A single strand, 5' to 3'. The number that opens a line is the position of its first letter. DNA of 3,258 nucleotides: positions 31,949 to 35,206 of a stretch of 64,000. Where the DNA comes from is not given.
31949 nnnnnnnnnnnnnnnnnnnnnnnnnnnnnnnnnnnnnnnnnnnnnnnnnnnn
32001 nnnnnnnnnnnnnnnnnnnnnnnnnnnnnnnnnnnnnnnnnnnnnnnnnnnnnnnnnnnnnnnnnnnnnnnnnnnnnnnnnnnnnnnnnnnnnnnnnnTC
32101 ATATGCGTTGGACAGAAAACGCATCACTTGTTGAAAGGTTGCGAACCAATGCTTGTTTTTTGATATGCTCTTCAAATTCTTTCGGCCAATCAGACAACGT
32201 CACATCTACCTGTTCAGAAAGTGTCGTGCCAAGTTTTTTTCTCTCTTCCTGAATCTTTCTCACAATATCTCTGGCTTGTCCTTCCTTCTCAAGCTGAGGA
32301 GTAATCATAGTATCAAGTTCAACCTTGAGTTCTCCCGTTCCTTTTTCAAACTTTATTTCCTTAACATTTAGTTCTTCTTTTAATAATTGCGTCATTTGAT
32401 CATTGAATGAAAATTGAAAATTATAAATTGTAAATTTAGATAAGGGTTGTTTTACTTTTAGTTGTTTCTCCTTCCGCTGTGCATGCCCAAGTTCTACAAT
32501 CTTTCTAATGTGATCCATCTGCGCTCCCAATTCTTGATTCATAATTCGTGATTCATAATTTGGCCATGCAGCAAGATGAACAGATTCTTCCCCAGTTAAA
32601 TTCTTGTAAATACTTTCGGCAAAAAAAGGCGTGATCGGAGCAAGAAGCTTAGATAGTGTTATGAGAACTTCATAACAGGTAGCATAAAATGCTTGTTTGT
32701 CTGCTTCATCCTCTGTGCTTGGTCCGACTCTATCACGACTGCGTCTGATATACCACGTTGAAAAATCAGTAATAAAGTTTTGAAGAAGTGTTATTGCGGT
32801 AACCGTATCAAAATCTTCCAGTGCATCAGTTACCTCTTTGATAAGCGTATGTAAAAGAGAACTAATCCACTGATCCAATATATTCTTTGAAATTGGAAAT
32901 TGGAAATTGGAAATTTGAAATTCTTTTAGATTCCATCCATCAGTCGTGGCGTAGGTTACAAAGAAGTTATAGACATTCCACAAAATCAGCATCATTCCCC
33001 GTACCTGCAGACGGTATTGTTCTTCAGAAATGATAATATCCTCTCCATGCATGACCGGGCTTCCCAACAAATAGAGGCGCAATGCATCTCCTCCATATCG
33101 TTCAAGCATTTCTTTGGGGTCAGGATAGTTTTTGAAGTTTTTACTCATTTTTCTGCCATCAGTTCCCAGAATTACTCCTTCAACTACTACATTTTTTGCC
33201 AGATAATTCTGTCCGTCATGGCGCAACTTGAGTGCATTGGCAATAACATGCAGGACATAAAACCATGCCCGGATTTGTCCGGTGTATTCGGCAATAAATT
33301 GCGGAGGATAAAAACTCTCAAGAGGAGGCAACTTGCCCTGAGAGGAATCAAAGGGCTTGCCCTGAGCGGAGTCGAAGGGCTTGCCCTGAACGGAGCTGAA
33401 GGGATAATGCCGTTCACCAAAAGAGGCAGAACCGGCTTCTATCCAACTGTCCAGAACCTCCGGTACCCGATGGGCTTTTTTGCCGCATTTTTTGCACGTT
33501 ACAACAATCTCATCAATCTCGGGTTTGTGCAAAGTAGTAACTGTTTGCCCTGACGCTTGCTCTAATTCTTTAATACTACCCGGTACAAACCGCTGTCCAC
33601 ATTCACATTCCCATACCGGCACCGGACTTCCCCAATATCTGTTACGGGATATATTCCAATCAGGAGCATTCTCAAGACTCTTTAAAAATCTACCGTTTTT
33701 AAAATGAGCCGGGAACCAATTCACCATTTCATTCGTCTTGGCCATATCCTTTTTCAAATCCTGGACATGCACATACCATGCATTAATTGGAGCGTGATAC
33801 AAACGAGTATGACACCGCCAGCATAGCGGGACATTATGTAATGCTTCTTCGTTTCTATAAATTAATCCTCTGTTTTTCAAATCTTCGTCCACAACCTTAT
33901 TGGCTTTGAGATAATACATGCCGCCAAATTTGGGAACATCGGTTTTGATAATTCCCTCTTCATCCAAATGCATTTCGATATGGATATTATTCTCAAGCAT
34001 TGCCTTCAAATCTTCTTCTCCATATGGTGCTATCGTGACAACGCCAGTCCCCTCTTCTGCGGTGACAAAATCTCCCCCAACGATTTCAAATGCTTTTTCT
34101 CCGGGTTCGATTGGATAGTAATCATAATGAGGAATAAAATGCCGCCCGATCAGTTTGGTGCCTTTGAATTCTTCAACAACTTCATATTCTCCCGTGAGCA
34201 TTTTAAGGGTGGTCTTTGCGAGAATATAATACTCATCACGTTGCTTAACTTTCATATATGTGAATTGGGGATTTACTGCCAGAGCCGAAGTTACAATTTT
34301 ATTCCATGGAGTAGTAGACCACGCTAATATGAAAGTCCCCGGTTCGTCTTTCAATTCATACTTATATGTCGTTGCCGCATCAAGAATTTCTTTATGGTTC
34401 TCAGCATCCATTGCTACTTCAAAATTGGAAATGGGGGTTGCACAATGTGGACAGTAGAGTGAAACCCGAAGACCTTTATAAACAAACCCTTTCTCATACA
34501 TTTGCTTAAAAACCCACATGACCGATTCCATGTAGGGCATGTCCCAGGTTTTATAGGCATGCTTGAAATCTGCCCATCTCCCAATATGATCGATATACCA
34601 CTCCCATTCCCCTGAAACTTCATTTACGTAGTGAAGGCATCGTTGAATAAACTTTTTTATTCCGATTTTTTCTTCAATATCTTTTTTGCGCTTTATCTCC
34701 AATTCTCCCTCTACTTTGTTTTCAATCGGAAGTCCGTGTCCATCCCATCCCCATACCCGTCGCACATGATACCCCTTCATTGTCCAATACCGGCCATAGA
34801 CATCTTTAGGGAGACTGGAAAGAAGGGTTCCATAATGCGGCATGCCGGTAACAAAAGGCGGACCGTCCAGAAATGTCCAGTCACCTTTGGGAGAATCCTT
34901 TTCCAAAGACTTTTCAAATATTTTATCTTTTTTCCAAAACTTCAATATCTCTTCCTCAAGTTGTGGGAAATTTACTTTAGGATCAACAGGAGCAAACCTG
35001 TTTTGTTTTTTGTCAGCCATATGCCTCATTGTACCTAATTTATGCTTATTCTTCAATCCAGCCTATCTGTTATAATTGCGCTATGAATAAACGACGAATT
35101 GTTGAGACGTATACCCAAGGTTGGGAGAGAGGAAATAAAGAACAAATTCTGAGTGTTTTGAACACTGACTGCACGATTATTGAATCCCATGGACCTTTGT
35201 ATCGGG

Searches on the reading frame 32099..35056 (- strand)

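Call 11: search_protein_families(library=pfam, proteins=[window:32099-35056:-], max_evalue=0.0001)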
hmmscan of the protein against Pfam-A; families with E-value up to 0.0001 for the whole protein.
window:32099-35056:- (985 aa): 4 families
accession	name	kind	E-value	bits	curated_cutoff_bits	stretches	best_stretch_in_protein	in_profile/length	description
PF00133.28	tRNA-synt_1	-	1.6e-101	340.5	22.7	1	37-670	2-409/414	tRNA synthetases class I (I, L, M and V)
PF08264.19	Anticodon_1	-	2.8e-33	115.3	25.1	1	728-874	1-146/148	Anticodon-binding domain of tRNA ligase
PF09334.17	tRNA-synt_1g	-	2.2e-16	60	20.1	1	67-211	8-132/391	tRNA synthetases class I (M)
PF19302.4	DUF5915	-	1.8e-13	50.9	27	1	823-979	20-175/195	Domain of unknown function (DUF5915)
